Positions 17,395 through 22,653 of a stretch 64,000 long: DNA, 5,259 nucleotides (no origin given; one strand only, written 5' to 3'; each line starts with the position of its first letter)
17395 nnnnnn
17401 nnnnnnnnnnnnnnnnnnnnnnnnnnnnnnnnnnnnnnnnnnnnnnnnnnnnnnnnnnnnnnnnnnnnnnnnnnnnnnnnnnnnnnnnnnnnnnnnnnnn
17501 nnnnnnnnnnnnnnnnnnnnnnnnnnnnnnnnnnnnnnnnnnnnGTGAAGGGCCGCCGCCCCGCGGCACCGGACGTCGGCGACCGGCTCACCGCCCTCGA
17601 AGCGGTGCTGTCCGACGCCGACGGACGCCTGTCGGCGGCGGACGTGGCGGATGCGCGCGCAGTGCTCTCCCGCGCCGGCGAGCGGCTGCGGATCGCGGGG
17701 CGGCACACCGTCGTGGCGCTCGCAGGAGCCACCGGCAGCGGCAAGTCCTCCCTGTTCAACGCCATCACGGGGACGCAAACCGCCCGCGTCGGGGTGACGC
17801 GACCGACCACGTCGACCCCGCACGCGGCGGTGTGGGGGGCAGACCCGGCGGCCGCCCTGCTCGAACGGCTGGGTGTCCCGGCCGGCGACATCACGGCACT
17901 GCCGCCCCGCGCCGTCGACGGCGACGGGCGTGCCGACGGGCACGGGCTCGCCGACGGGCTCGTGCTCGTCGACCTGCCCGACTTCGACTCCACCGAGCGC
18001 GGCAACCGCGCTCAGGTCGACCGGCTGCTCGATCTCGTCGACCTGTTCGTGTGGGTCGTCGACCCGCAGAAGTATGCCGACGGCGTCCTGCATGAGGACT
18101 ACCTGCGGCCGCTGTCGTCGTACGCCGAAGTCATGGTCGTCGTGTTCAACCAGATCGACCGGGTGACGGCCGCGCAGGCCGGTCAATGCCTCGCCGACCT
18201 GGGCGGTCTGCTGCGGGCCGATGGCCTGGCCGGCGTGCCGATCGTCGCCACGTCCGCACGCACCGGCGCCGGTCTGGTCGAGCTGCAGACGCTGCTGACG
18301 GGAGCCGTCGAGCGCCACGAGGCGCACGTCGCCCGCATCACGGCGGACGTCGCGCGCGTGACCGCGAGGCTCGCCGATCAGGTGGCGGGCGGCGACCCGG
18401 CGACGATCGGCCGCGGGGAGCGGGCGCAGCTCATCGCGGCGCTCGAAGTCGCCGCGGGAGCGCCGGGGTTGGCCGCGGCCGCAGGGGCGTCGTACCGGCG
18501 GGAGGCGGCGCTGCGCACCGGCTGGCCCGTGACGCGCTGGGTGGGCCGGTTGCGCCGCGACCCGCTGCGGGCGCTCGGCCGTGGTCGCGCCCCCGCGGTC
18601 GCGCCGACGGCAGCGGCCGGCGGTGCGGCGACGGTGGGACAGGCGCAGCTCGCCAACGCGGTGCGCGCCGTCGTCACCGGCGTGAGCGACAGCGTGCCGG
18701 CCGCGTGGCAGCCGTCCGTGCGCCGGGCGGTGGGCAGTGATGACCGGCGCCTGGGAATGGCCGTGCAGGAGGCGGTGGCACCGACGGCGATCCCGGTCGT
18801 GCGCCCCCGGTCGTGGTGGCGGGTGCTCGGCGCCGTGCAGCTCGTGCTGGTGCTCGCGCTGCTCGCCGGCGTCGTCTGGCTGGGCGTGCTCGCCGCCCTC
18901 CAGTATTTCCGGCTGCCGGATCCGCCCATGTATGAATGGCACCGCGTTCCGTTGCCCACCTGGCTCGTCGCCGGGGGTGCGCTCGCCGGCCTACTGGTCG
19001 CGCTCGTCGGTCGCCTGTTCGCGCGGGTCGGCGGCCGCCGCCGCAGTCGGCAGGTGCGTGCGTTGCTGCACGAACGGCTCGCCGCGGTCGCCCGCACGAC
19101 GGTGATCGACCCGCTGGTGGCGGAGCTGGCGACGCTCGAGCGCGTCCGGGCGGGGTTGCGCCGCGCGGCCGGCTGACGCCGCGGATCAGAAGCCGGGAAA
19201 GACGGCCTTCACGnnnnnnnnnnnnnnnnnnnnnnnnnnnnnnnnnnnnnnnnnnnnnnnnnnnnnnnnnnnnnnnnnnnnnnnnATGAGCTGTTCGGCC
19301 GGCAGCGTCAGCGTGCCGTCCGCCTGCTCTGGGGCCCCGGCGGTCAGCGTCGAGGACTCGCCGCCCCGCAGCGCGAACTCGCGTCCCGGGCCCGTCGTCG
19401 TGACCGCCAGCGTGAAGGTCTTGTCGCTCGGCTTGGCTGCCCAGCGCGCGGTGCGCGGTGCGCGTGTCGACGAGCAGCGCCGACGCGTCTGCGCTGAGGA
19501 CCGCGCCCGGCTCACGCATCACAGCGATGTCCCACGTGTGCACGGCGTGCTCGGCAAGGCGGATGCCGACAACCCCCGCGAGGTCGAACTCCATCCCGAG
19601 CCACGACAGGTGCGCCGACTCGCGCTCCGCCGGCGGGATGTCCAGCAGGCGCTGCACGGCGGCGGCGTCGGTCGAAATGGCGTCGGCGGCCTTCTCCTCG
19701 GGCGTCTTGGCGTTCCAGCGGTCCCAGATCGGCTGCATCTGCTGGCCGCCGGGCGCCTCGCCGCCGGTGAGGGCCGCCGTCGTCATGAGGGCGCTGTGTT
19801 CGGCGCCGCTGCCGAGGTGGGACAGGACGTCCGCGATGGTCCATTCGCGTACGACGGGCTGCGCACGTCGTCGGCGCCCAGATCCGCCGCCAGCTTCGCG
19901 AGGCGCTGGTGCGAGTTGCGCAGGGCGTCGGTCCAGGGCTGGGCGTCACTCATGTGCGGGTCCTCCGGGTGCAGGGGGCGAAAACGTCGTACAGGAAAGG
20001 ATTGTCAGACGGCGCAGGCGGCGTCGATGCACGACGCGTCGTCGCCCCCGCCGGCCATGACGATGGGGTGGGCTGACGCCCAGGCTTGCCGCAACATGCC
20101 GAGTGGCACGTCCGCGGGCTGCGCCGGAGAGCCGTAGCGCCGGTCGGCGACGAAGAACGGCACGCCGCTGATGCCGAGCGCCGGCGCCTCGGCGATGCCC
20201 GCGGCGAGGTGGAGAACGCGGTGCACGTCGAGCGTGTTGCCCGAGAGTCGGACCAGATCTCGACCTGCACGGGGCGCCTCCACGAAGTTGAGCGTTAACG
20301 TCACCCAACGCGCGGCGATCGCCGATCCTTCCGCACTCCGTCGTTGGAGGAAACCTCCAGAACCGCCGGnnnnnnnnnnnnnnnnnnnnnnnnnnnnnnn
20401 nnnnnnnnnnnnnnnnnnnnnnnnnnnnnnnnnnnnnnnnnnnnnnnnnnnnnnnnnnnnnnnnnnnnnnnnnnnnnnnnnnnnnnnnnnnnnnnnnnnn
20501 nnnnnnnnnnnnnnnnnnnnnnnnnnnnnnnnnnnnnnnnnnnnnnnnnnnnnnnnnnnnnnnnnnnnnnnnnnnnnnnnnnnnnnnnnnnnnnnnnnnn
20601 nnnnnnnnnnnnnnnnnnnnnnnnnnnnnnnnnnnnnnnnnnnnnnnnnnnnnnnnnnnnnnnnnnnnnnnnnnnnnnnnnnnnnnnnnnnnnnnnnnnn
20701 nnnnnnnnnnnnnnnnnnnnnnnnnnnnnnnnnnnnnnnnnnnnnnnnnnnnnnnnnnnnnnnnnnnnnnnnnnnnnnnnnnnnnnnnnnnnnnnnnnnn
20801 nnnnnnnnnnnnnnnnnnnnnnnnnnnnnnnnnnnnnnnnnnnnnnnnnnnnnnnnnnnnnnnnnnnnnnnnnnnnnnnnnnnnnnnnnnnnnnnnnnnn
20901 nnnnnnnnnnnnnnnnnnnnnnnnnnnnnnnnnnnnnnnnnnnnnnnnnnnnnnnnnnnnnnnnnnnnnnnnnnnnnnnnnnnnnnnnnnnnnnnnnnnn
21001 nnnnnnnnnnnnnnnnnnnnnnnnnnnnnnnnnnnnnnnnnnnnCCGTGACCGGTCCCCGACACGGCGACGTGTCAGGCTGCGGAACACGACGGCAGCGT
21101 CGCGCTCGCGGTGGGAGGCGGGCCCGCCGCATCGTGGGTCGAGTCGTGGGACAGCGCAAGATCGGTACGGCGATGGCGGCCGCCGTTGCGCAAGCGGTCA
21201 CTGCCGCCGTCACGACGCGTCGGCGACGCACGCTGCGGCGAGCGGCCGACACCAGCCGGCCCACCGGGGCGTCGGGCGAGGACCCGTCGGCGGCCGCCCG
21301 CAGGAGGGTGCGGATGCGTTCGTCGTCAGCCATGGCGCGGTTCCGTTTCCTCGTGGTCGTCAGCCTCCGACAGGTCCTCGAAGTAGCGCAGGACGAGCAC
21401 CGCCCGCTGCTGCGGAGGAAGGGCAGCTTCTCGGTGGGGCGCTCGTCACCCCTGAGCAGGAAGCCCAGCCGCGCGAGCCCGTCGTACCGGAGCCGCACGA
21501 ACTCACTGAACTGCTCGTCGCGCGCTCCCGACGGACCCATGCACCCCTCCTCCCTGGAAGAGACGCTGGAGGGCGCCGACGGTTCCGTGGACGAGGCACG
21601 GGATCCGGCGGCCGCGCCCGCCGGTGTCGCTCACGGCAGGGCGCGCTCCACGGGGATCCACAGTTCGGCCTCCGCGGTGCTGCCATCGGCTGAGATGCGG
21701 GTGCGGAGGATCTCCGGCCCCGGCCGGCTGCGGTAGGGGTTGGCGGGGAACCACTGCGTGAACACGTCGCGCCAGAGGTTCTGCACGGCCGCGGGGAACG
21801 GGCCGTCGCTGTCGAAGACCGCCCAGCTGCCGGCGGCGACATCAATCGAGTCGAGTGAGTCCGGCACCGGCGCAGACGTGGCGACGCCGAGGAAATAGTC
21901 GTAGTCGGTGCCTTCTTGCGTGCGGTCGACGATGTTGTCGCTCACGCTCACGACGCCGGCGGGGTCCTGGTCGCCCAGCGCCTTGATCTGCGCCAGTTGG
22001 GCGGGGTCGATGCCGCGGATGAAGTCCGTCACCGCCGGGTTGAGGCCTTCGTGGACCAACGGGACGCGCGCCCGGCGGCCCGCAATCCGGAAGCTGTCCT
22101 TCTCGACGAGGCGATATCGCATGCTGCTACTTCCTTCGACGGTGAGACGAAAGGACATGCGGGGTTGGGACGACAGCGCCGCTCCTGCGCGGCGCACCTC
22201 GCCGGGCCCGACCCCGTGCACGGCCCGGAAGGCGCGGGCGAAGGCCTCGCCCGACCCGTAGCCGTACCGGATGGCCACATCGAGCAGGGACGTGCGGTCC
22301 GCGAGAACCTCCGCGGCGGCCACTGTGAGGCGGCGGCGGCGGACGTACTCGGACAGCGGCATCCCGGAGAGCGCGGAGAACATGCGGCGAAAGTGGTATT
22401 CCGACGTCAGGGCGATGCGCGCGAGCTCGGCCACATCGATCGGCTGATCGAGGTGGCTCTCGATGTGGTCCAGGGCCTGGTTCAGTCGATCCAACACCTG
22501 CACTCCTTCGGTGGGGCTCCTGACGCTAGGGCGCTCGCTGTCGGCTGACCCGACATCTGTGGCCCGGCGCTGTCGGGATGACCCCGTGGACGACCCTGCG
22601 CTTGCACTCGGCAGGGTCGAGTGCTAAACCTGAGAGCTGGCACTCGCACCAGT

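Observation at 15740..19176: Translationally coupled pair of dynamin-like GTPases, the second with membrane helices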

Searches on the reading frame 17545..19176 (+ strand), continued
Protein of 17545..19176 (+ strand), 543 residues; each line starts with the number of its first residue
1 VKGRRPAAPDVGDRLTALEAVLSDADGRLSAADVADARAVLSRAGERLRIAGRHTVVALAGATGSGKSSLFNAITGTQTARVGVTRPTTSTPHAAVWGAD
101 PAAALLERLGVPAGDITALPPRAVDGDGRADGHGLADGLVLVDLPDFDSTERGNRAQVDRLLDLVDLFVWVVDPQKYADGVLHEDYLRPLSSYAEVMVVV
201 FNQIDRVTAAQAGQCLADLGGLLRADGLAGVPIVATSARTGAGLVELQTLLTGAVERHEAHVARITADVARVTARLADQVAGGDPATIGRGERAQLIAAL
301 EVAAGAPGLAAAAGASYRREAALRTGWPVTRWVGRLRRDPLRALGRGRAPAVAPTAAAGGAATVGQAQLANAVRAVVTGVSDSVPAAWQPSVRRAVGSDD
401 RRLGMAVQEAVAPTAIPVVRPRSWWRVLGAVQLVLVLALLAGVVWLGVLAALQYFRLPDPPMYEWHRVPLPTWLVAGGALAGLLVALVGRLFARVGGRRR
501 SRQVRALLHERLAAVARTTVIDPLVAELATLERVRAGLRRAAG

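Call 53: search_dna_similar(query=window:17545-19176:+, collection=plasmids, mode=protein, max_evalue=0.00001, max_rows=30)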
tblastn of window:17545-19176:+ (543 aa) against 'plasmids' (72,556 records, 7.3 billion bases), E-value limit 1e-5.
Records with a match: 1; places in all: 2; records where one place covers at least 80% of the query: 0.
Best place of each record, by identity: <60% 1.
By first word of the organism name: Nonomuraea 1.
By predicted mobility (MOB-suite, as given by PLSDB): non-mobilizable 1.
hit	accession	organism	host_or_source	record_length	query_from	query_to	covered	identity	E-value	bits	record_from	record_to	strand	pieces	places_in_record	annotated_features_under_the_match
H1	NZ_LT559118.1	Nonomuraea gerenzanensis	-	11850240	9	426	77%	37.7%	4e-42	169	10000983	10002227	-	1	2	none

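Call 55: get_annotated_region(hit=H1, flank=6000)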
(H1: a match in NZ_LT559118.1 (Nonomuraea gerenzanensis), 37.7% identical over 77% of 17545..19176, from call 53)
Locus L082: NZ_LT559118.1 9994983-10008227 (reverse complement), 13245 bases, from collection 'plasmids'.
description: Nonomuraea gerenzanensis isolate nono1 plasmid I, complete sequence
organism: Nonomuraea gerenzanensis (NCBI taxid 93944)
taxonomy: Bacteria; Actinomycetota; Actinomycetes; Streptosporangiales; Streptosporangiaceae; Nonomuraea; Nonomuraea gerenzanensis
host: -; source: -; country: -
typing (MOB-suite, as given by PLSDB): non-mobilizable
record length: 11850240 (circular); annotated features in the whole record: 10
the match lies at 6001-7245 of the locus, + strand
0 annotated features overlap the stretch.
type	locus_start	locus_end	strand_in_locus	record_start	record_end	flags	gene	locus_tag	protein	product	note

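Call 56: predict_structure(alignment_id=A2)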
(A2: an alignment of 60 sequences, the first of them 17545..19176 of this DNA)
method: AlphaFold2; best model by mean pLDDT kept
length: 543 residues; sequences in the alignment: 60
mean_pLDDT: 86.9   pTM: 0.76
mean pLDDT of the five models: 86.9, 86.8, 84.6, 84.0, 83.4
residues with pLDDT >= 90: 309; 70-90: 182; 50-70: 31; < 50: 21
segments of 3 or more residues with pLDDT < 50: 1-5, 129-131, 349-361
pLDDT, mean of each block of 10 residues (from residue 1): 56 95 96 97 89 91 91 90 63 88 87 90 60 75 83 75 90 91 89 93 95 96 95 96 94 92 94 97 88 93 91 92 87 86 67 43 76 92 94 84 88 74 88 91 91 88 83 89 90 93 94 95 95 96 91
secondary structure, 60 per line:
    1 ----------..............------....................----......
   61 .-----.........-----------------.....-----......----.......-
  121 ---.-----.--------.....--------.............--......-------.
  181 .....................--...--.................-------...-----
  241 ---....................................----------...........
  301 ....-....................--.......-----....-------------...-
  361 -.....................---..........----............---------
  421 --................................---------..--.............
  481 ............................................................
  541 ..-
elements in order: H11-24 H31-50 E55-61 H67-75 E93-97 H103-108 E116-119 E139-143 H152-164 E167-172 H180-196 E197-201 H209-225 E233-235 H244-279 H290-304 H306-325 H328-334 H340-343 H362-382 H386-395 H400-411 H423-454 H470-542

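Call 80: search_solved_structures(query=A2, max_evalue=1)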
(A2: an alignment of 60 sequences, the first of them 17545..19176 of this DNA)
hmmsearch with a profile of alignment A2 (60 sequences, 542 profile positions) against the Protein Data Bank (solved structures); distinct sequences matched with E-value up to 1: 121 (the best 60 are shown).
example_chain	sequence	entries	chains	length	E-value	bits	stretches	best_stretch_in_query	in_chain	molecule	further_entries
7am2_BU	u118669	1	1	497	2.8e-07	32.8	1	54-100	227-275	GTPase Der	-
2yv5_A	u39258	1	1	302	1.1e-06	30.8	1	194-248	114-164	YjeQ protein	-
8vkw_4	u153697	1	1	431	1.8e-05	26.8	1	45-79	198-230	GTPase HflX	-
5lzb_z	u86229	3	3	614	2.1e-05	26.6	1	193-261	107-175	Selenocysteine-specific elongation factor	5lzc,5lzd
8vio_4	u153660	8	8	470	2.3e-05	26.5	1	45-79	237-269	GTPase HflX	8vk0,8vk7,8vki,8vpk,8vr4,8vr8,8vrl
8kab_h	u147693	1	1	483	2.8e-05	26.2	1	45-79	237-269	GTPase HflX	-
5ady_6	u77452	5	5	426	3.2e-05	26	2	183-257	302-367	GTPASE HFLX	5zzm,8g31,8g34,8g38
7yla_6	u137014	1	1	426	3.2e-05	26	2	183-257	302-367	GTPase HflX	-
3a1s_A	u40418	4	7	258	3.3e-05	26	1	58-79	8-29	Iron(II) transport protein B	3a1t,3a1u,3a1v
1u0l_A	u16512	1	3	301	4.7e-05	25.4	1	187-252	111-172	Probable GTPase engC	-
3a1w_A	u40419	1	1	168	6.1e-05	25.1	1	58-79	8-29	Iron(II) transport protein B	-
9hip_A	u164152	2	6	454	6.8e-05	24.9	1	27-84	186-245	tRNA modification GTPase MnmE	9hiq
3pqc_A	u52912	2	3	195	7.5e-05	24.8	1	194-251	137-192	Probable GTP-binding protein engB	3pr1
1rfl_A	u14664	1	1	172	7.7e-05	24.7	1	58-84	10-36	Probable tRNA modification GTPase trmE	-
2gj8_A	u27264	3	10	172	0.00013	23.9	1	58-84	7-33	tRNA modification GTPase trmE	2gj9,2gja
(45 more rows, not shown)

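Call 81: search_protein_families(library=padloc, proteins=[window:17545-19176:+], max_evalue=0.01)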
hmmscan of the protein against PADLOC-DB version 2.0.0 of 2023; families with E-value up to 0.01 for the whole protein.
window:17545-19176:+ (543 aa): 3 families
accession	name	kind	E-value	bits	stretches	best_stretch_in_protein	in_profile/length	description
PDLC04135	mad3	-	0.00013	19.6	1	48-77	18-45/374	mads_3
PDLC03839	LeoA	-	0.00023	18.4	0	51-86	53-92/559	-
PDLC03841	LeoBC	-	0.001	16.3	0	41-97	63-98/601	-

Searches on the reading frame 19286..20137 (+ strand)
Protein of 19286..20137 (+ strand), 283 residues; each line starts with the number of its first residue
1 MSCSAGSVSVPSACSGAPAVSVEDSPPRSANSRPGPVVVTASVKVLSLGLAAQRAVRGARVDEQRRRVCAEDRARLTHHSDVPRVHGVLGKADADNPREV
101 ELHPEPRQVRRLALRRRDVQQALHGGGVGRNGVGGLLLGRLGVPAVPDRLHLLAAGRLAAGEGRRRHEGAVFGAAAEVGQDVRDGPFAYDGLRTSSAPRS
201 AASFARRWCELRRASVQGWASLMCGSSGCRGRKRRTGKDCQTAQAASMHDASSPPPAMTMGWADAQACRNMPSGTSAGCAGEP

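Call 21: search_protein_families(library=pfam, proteins=[window:19286-20137:+], max_evalue=0.001)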
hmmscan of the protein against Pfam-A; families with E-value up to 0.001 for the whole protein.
window:19286-20137:+ (283 aa): 0 families

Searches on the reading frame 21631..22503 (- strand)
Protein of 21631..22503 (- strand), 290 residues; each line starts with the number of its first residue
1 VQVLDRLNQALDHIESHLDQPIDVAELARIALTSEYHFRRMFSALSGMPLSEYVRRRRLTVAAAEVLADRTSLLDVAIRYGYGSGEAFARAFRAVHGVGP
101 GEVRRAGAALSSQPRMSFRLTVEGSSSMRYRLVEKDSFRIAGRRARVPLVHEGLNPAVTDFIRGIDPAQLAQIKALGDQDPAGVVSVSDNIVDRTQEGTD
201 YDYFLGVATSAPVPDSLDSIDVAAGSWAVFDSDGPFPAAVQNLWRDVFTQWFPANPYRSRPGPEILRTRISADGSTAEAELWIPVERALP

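Call 21: search_protein_families(library=pfam, proteins=[window:21631-22503:-], max_evalue=0.001)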
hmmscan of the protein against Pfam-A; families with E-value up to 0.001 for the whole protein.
window:21631-22503:- (290 aa): 4 families
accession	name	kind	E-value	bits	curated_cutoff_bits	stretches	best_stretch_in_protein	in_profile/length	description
PF12833.13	HTH_18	-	6.5e-18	65.2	33.6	1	27-105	1-79/80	Helix-turn-helix domain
PF14526.11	Cass2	-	2.8e-17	63.8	27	1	131-285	1-150/150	Integron-associated effector binding protein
PF06445.20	GyrI-like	-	5.4e-17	62.9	26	1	128-285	1-154/155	GyrI-like small molecule binding domain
PF00165.29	HTH_AraC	-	1.2e-08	35.3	26.6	0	68-105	6-42/42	Bacterial regulatory helix-turn-helix proteins, AraC family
